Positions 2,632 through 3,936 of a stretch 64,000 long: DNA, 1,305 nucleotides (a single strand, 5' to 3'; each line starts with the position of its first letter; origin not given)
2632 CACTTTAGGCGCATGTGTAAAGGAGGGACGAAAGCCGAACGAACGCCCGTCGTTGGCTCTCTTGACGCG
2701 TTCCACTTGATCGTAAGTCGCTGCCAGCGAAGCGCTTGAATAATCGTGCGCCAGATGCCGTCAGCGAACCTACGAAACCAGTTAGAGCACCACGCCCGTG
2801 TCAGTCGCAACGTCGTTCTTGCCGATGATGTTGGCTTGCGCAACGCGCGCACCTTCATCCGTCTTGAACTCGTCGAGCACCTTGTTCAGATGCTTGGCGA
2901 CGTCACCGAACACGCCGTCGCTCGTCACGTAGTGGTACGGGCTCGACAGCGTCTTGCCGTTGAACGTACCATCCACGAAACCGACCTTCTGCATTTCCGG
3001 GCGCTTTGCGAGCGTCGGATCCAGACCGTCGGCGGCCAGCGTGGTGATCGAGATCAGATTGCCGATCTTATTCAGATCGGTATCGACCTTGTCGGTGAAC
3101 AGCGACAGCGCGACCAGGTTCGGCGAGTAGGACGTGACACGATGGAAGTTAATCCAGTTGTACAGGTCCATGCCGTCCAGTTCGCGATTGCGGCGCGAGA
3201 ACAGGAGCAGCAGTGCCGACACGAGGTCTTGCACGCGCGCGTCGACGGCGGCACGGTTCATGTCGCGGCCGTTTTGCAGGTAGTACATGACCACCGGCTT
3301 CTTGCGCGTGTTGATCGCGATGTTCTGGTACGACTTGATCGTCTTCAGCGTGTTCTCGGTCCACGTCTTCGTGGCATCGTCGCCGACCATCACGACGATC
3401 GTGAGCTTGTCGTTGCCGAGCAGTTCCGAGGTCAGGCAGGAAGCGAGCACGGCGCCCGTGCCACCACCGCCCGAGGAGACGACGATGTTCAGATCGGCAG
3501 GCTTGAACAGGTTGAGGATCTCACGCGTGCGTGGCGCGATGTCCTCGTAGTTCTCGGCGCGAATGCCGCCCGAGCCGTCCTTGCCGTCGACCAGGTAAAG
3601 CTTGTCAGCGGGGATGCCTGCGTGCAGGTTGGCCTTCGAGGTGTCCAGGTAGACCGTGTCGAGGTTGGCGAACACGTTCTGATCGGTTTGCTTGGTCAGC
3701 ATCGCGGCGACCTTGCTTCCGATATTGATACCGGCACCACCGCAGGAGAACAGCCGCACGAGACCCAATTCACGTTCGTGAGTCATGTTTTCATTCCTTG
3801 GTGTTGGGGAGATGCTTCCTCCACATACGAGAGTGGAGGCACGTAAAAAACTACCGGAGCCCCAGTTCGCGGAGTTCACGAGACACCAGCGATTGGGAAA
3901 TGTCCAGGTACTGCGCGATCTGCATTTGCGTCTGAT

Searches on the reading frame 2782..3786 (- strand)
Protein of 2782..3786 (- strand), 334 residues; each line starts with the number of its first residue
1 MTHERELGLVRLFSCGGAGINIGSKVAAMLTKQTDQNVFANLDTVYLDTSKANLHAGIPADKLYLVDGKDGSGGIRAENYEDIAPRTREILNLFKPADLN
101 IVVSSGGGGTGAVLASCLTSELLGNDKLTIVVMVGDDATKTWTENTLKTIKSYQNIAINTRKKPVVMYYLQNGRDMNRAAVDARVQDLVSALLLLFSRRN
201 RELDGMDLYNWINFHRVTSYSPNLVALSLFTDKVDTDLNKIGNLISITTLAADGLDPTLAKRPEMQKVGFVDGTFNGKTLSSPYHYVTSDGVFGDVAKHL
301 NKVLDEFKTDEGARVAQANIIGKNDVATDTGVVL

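Call 6: search_protein_families(library=pfam, proteins=[window:2782-3786:-], max_evalue=0.01)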
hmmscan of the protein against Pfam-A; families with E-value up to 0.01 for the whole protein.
window:2782-3786:- (334 aa): 2 families
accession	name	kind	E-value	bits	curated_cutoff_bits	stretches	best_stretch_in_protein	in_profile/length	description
PF00091.31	Tubulin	-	4.3e-08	34.1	33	1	13-152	5-169/190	Tubulin/FtsZ family, GTPase domain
PF22334.1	TubZ_C_2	-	4.7e-06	27.4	27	1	203-273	1-69/88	Phage tubulin-like protein, C-terminal domain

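Call 8: find_related_loci(query=window:2782-3786:-, collection=viral_contigs, flank=6000)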
Query window:2782-3786:- (334 aa) in viral_contigs; peptide patterns used: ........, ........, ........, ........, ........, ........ (x = any residue, [..] = any of these).
1 stretches matched a pattern, but none encodes a relative of the query by tblastn (E <= 1e-3).

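Call 11: search_dna_similar(query=window:2782-3786:-, collection=phages, mode=protein, max_rows=30)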
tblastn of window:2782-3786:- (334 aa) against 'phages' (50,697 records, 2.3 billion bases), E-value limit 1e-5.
Records with a match: 186; places in all: 186; records where one place covers at least 80% of the query: 78.
Best place of each record, by identity: <60% 186.
By first word of the organism name: Pseudomonas 67; Erwinia 28; Serratia 21; Klebsiella 16; Aeromonas 15; Ralstonia 13; Burkholderia 4; Vibrio 4; Xanthomonas 2; Salmonella 2; and 10 more.
By host as written in the record: Pseudomonas aeruginosa 26; Erwinia amylovora 20; Klebsiella pneumoniae 14; - 12; Aeromonas hydrophila 8; Pseudomonas aeruginosa PAO1 8; Ralstonia solanacearum 6; Ralstonia pseudosolanacearum 5; and 55 more.
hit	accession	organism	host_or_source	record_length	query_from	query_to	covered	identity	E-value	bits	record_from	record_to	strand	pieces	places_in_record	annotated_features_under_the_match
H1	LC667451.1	Burkholderia phage FLC9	Burkholderia glumae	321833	4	334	99%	40.7%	8e-71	244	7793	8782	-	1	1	hypothetical protein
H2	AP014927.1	Ralstonia phage RSF1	Ralstonia solanacearum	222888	36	334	90%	40.3%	2e-47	177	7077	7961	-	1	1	hypothetical protein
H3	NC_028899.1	Ralstonia phage RSF1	Ralstonia solanacearum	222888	36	334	90%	40.3%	2e-47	177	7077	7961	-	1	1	tubulin PhuZ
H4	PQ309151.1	Ralstonia phage RsoM3USA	Ralstonia solanacearum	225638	39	334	89%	40.1%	6e-47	175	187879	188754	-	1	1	tubulin PhuZ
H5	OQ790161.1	Xanthomonas phage RTH11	Xanthomonas sp.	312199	8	334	98%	36.1%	3e-46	173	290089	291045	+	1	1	tubulin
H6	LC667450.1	Burkholderia phage FLC8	Burkholderia glumae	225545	39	334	89%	39.4%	1e-45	171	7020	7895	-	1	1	hypothetical protein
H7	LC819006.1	Ralstonia phage FLC4-11C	Ralstonia pseudosolanacearum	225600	39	334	89%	39.4%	1e-45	171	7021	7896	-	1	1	hypothetical protein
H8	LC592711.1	Burkholderia phage FLC6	Burkholderia glumae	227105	39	334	89%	39.4%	1e-45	171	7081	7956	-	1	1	hypothetical protein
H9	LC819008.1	Ralstonia phage FLC4-4C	Ralstonia pseudosolanacearum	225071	7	317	93%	37.4%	6e-47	175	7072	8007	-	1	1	hypothetical protein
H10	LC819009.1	Ralstonia phage FLC4-5C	Ralstonia pseudosolanacearum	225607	7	317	93%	37.4%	6e-47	175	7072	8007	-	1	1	hypothetical protein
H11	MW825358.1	Xanthomonas phage vB_XciM_LucasX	Xanthomonas citri 306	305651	1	334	100%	34.7%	2e-41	159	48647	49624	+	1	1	hypothetical protein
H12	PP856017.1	Burkholderia phage vB_BgluM-SURPRISE13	Burkholderia glumae LMG 2196 (= ATCC ...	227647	7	317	93%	36.4%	1e-47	177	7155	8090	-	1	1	tubulin nucleotide-binding domain-like superfamily protein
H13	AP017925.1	Ralstonia phage RP31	Ralstonia solanacearum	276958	6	327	96%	35.2%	5e-42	161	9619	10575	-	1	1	hypothetical protein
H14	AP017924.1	Ralstonia phage RP12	Ralstonia solanacearum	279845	6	327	96%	34.8%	7e-42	160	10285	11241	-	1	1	hypothetical protein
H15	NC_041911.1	Ralstonia phage RP12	Ralstonia solanacearum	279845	6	327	96%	34.8%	7e-42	160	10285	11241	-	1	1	tubulin PhuZ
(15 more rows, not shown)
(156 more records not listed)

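Call 15: get_annotated_region(hit=H1, flank=6000)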
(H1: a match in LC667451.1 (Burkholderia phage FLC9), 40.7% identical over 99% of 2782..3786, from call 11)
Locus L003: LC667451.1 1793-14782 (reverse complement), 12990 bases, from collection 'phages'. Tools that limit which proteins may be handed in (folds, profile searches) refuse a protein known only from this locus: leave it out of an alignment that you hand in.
description: Burkholderia phage FLC9 DNA, complete genome.
organism: Burkholderia phage FLC9 (NCBI taxid 2906467)
taxonomy: Viruses; Duplodnaviria; Heunggongvirae; Uroviricota; Caudoviricetes
host: Burkholderia glumae; source: -; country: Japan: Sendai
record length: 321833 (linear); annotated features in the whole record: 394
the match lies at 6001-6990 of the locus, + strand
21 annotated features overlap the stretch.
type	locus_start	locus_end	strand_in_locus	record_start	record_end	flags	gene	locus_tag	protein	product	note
CDS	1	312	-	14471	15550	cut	-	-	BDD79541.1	hypothetical protein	FLC9_gp22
CDS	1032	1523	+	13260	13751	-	-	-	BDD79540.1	hypothetical protein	FLC9_gp21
CDS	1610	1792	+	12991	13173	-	-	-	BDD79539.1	hypothetical protein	FLC9_gp20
CDS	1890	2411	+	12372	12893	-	-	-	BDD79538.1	hypothetical protein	FLC9_gp19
CDS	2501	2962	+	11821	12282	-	-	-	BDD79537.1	hypothetical protein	FLC9_gp18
CDS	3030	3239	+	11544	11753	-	-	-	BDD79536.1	hypothetical protein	FLC9_gp17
CDS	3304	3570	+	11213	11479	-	-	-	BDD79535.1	hypothetical protein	FLC9_gp16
CDS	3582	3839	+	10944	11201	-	-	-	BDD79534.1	hypothetical protein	FLC9_gp15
CDS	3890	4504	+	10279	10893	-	-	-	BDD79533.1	hypothetical protein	FLC9_gp14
CDS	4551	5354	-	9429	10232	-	-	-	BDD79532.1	hypothetical protein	FLC9_gp13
CDS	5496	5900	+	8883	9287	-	-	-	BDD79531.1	hypothetical protein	FLC9_gp12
CDS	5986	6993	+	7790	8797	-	-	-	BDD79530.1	hypothetical protein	FLC9_gp11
CDS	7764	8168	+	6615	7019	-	-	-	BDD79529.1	hypothetical protein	FLC9_gp10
CDS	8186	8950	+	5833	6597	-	-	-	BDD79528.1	hypothetical protein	FLC9_gp9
CDS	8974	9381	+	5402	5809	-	-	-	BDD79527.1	hypothetical protein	FLC9_gp8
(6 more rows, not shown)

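Call 22: get_annotated_region(hit=H3, flank=3500)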
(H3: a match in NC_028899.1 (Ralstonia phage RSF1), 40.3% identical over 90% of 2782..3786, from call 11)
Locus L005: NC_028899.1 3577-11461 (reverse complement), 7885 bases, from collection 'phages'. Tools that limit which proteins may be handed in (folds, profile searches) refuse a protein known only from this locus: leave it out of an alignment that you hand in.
description: Ralstonia phage RSF1 DNA, complete genome.
organism: Ralstonia phage RSF1 (NCBI taxid 1689679)
taxonomy: Viruses; Duplodnaviria; Heunggongvirae; Uroviricota; Caudoviricetes; Chiangmaivirus; Chiangmaivirus RSF1
host: Ralstonia solanacearum; source: -; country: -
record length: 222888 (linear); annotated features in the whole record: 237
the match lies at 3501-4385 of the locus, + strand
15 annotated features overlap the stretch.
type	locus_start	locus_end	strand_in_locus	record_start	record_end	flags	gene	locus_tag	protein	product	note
CDS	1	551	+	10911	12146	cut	-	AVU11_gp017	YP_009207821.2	hypothetical protein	ORF017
CDS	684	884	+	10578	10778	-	-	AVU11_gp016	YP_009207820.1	hypothetical protein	ORF016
CDS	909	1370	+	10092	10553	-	-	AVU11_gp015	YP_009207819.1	hypothetical protein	ORF015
CDS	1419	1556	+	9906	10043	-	-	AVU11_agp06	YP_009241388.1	hypothetical protein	ORF014.1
CDS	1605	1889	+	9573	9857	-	-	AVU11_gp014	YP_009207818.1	hypothetical protein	ORF014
CDS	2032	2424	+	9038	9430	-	-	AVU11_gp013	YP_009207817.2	hypothetical protein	ORF013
CDS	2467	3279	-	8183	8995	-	-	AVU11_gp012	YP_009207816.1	hypothetical protein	ORF012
CDS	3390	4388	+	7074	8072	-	-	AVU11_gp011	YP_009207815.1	tubulin PhuZ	ORF011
CDS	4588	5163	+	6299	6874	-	-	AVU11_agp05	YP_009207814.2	hypothetical protein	ORF010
CDS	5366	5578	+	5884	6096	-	-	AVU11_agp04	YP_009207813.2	hypothetical protein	ORF009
CDS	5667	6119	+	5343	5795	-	-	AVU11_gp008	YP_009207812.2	hypothetical protein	ORF008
CDS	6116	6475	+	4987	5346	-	-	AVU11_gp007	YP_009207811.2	hypothetical protein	ORF007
CDS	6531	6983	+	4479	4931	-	-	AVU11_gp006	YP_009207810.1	hypothetical protein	ORF006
CDS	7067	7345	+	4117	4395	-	-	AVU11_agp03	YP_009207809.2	hypothetical protein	ORF005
CDS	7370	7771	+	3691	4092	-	-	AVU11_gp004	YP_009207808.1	hypothetical protein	ORF004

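Call 23: get_annotated_region(hit=H15, flank=3500)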
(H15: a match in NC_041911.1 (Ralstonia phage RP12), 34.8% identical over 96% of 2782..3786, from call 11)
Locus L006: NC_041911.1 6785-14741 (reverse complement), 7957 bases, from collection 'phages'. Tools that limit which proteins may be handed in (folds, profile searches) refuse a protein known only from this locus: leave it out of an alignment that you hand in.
description: Ralstonia phage RP12 DNA, complete genome.
organism: Ralstonia phage RP12 (NCBI taxid 1923889)
taxonomy: Viruses; Duplodnaviria; Heunggongvirae; Uroviricota; Caudoviricetes; Ripduovirus; Ripduovirus RP12
host: Ralstonia solanacearum; source: -; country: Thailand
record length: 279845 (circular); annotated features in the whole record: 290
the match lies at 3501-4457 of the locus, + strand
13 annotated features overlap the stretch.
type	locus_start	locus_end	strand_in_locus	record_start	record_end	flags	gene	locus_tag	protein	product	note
CDS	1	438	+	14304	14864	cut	-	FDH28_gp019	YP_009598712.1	hypothetical protein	ORF019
CDS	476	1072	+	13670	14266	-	-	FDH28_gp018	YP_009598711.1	hypothetical protein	ORF018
CDS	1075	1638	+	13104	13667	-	-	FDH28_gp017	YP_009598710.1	hypothetical protein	ORF017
CDS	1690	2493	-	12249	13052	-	-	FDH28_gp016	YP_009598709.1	hypothetical protein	ORF016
CDS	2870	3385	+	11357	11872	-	-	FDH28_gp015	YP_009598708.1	hypothetical protein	ORF015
CDS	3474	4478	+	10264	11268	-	-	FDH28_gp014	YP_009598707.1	tubulin PhuZ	ORF014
CDS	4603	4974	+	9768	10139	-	-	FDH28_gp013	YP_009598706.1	hypothetical protein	ORF013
CDS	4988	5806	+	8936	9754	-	-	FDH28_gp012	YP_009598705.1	hypothetical protein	ORF012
CDS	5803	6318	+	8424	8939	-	-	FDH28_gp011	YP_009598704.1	hypothetical protein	ORF011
CDS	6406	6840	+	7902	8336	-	-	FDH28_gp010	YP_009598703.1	hypothetical protein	ORF010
CDS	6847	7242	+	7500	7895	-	-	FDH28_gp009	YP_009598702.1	hypothetical protein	ORF009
CDS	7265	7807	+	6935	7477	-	-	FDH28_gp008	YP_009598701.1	hypothetical protein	ORF008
CDS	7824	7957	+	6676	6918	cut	-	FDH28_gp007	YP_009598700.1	hypothetical protein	ORF007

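Call 24: get_annotated_region(hit=H5, flank=3500)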
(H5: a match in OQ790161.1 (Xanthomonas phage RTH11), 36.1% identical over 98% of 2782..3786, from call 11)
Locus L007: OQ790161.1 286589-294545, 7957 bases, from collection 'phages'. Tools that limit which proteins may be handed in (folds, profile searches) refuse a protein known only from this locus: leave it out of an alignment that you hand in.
description: Xanthomonas phage RTH11, complete genome.
organism: Xanthomonas phage RTH11 (NCBI taxid 3044021)
taxonomy: Viruses; Duplodnaviria; Heunggongvirae; Uroviricota; Caudoviricetes
host: Xanthomonas sp.; source: Ditch water; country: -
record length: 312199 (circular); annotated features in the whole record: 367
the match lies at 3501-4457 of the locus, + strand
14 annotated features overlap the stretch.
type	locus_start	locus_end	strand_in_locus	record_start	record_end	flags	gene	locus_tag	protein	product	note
CDS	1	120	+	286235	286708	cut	-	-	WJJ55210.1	hypothetical protein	-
CDS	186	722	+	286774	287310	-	-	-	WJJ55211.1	hypothetical protein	-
CDS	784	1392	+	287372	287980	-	-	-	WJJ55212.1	hypothetical protein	-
CDS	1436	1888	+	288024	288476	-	-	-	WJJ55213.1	hypothetical protein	-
CDS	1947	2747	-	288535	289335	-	-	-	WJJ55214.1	hypothetical protein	-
CDS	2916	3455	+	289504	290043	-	-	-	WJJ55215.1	hypothetical protein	-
CDS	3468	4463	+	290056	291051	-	-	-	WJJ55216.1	tubulin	-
CDS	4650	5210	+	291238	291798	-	-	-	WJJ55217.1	hypothetical protein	-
CDS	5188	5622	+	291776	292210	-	-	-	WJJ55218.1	hypothetical protein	-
CDS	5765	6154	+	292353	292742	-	-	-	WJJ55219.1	hypothetical protein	-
CDS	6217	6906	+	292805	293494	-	-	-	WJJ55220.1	hypothetical protein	-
CDS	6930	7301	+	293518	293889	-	-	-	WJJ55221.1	hypothetical protein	-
CDS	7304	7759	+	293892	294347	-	-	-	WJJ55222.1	hypothetical protein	-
CDS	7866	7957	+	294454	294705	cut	-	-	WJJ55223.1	hypothetical protein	-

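Call 30: find_homologous_proteins(query=window:2782-3786:-)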
Query window:2782-3786:- (334 aa): 40 proteins with E <= 0.001 among 8000 candidates.
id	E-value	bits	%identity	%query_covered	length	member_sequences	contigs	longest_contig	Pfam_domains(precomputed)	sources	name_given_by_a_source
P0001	2.2e-216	735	100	100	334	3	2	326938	PF00091.32,PF22334.2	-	-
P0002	5.1e-165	567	77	100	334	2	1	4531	PF00091.32,PF22334.2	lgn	-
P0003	1.9e-150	519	71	100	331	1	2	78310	PF00091.32,PF22334.2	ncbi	-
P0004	7.3e-150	517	71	100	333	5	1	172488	PF00091.32,PF22334.2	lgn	-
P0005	1.3e-149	516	70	100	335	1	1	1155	PF00091.32,PF22334.2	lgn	-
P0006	4.4e-140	485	65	100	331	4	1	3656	PF00091.32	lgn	-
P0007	5.4e-116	406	57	99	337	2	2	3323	PF00091.32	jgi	jgi:hypothetical protein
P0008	1.2e-111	391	56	100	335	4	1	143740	PF00091.32,PF22334.2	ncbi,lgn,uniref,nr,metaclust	ncbi:hypothetical protein AWB81_01853 [Caballeronia arationis]|uniref:hypothetical protein n=1 Tax=C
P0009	2.8e-111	390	57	100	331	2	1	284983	PF00091.32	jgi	jgi:hypothetical protein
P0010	2.7e-109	384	54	100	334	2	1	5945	PF00091.32,PF22334.2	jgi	jgi:hypothetical protein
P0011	1.1e-101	359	56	90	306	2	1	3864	PF00091.32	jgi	jgi:hypothetical protein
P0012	4.3e-95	337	51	100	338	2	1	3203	PF00091.32,PF22334.2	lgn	-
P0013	3.1e-92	328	51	100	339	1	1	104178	PF00091.32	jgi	jgi:hypothetical protein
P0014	3.1e-90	321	51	100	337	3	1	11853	PF00091.32,PF22334.2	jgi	jgi:hypothetical protein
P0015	1.1e-86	309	49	99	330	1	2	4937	PF00091.32,PF22334.2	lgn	-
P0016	1.0e-85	306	48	98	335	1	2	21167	PF00091.32,PF22334.2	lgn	-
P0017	1.1e-84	303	46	98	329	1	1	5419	PF00091.32,PF22334.2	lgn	-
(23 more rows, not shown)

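Call 31: find_encoding_contigs(protein=P0002, flank=6000, max_places=2)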
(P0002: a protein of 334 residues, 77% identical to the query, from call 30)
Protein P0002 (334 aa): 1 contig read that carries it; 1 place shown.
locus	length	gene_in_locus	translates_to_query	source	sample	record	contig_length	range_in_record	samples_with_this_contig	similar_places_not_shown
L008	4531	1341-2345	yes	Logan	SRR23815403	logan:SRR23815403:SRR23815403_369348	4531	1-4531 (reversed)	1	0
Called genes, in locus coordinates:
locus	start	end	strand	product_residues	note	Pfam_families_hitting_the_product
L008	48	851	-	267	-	PF24302:DUF7484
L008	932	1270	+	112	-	-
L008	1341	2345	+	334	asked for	PF00091:Tubulin, PF22334:TubZ_C_2 (weak)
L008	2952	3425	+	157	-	-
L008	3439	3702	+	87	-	PF14573:PP-binding_2 (weak), PF00550:PP-binding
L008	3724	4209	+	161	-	-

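Call 32: find_encoding_contigs(protein=P0003, flank=6000, max_places=2)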
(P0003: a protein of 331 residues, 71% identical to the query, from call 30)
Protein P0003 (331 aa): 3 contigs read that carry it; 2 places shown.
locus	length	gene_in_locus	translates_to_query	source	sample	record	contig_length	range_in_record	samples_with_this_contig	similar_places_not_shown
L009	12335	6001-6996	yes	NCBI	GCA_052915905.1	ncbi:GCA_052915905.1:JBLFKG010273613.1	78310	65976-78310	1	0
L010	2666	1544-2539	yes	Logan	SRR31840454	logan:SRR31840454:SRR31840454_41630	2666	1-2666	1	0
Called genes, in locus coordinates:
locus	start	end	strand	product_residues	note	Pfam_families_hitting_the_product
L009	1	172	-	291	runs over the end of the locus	-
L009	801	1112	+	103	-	-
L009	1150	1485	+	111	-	-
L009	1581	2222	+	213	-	-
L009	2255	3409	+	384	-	-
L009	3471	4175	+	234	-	-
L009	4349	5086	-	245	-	PF24302:DUF7484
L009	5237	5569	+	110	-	-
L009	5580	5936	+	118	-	-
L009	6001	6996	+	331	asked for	PF00091:Tubulin (weak), PF22334:TubZ_C_2 (weak)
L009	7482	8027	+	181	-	-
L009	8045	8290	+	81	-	PF00550:PP-binding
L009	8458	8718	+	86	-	-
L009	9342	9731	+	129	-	-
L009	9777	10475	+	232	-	-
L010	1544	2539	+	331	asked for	PF00091:Tubulin (weak), PF22334:TubZ_C_2 (weak)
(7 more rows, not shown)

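Call 33: find_encoding_contigs(protein=P0004, flank=6000, max_places=2)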
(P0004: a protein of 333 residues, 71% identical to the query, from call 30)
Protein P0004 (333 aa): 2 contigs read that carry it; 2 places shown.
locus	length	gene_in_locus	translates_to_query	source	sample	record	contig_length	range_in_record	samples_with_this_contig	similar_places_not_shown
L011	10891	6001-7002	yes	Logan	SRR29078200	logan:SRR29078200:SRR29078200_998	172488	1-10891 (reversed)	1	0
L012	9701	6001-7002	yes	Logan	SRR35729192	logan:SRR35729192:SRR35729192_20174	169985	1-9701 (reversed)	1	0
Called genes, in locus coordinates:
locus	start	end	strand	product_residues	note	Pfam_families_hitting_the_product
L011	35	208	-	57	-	-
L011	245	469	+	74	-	-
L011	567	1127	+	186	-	-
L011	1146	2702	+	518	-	-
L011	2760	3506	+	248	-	-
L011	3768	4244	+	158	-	-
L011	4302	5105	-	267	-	PF24302:DUF7484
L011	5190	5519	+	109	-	-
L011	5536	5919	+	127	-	-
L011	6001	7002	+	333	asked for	PF00091:Tubulin, PF22334:TubZ_C_2 (weak)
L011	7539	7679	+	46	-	-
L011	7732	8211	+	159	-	-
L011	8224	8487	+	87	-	PF14573:PP-binding_2 (weak), PF00550:PP-binding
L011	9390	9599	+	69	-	-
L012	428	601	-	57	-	-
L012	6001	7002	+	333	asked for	PF00091:Tubulin, PF22334:TubZ_C_2 (weak)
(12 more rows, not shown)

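Call 34: find_encoding_contigs(protein=P0006, flank=6000, max_places=2)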
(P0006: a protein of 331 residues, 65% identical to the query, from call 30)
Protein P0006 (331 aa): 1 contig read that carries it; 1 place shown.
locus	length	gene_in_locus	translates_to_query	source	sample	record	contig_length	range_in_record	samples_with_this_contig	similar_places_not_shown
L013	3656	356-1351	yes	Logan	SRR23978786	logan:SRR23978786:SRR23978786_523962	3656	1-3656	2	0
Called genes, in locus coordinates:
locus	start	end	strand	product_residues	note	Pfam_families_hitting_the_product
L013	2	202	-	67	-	?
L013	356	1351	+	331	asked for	PF00091:Tubulin (weak)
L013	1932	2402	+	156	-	-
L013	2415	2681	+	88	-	PF14573:PP-binding_2 (weak), PF00550:PP-binding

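Call 35: find_encoding_contigs(protein=P0008, flank=6000, max_places=2)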
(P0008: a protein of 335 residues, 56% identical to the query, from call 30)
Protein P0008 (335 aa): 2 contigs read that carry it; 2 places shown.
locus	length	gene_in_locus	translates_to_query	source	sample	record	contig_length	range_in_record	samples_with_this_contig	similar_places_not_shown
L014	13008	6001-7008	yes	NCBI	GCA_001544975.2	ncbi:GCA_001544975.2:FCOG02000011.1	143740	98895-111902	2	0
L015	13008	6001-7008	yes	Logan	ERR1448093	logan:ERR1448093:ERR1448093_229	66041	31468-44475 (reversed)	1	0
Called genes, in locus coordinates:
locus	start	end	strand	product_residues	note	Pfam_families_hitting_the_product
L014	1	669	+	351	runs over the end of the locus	-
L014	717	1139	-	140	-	-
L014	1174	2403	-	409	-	-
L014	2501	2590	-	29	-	-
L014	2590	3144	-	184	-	-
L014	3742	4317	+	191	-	-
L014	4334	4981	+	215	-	-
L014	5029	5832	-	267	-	PF24302:DUF7484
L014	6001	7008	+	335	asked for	PF00091:Tubulin, PF22334:TubZ_C_2 (weak)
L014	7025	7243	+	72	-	-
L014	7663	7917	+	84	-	PF00550:PP-binding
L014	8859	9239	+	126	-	-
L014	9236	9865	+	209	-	-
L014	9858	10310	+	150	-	-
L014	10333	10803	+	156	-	-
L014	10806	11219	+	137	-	-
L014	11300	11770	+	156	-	-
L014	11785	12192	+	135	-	-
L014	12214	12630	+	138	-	PF20287:SH3DP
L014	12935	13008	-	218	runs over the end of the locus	-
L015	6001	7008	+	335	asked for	PF00091:Tubulin, PF22334:TubZ_C_2 (weak)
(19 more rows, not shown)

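Call 36: find_encoding_contigs(protein=P0009, flank=6000, max_places=2)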
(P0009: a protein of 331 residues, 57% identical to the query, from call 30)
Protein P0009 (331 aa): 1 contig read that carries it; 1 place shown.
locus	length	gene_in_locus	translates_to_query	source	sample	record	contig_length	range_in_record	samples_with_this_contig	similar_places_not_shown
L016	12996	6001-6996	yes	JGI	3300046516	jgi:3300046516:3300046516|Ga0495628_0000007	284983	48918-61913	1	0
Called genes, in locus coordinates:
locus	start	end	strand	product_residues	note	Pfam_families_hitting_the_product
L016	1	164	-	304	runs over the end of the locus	-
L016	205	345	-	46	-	-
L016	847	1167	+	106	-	-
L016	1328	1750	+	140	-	-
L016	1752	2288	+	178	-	-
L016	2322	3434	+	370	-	-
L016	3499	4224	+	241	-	-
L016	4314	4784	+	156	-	-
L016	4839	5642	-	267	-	PF24302:DUF7484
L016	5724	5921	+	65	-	-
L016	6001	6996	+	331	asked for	PF00091:Tubulin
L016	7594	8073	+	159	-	-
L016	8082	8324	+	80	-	PF00550:PP-binding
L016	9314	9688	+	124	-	-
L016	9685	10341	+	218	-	-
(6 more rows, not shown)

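Call 39: find_encoding_contigs(protein=P0010, flank=6000, max_places=1)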
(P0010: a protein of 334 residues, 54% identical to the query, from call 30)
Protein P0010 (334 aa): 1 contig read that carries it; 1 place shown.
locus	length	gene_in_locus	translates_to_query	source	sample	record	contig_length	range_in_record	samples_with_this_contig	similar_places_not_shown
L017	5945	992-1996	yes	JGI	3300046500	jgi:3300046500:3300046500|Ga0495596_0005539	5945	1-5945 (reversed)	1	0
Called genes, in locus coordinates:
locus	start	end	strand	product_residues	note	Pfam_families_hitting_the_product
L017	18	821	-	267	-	PF24302:DUF7484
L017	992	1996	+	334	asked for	PF00091:Tubulin (weak), PF22334:TubZ_C_2 (weak)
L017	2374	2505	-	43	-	-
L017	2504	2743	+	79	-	PF00550:PP-binding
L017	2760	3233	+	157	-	-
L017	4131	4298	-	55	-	-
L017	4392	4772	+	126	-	-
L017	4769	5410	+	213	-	-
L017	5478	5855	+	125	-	-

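Call 40: find_encoding_contigs(protein=P0013, flank=6000, max_places=1)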
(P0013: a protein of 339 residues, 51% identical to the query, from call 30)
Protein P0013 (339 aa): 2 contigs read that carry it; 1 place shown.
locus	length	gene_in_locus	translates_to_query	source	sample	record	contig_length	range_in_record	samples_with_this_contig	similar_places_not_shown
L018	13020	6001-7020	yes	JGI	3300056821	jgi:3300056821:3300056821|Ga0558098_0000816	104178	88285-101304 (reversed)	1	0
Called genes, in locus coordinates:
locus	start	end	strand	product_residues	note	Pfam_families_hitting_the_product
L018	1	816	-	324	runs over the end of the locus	-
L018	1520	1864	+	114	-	-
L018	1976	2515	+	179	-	-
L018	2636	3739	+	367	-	-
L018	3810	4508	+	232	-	-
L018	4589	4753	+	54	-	-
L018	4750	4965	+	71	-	-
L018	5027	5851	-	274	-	PF24302:DUF7484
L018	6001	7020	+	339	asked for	PF00091:Tubulin (weak)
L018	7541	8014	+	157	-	-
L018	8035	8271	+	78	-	PF00550:PP-binding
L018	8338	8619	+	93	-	-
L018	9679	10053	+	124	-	-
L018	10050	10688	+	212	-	-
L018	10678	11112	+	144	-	-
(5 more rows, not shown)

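Call 41: find_encoding_contigs(protein=P0014, flank=6000, max_places=1)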
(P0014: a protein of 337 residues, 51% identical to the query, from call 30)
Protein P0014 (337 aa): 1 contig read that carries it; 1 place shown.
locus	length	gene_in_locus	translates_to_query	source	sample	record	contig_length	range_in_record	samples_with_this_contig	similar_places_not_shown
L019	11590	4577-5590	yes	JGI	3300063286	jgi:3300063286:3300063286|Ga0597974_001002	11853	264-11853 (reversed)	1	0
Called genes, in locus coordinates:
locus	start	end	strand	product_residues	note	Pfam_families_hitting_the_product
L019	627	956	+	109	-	-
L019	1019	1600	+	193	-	-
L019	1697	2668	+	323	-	-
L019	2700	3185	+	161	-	-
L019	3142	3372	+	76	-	-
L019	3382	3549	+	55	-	-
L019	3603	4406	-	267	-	PF24302:DUF7484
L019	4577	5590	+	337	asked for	PF00091:Tubulin, PF22334:TubZ_C_2 (weak)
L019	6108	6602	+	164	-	-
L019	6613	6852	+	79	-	PF00550:PP-binding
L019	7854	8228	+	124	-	-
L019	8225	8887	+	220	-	-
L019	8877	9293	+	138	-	-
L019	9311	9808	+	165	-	-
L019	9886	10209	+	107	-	-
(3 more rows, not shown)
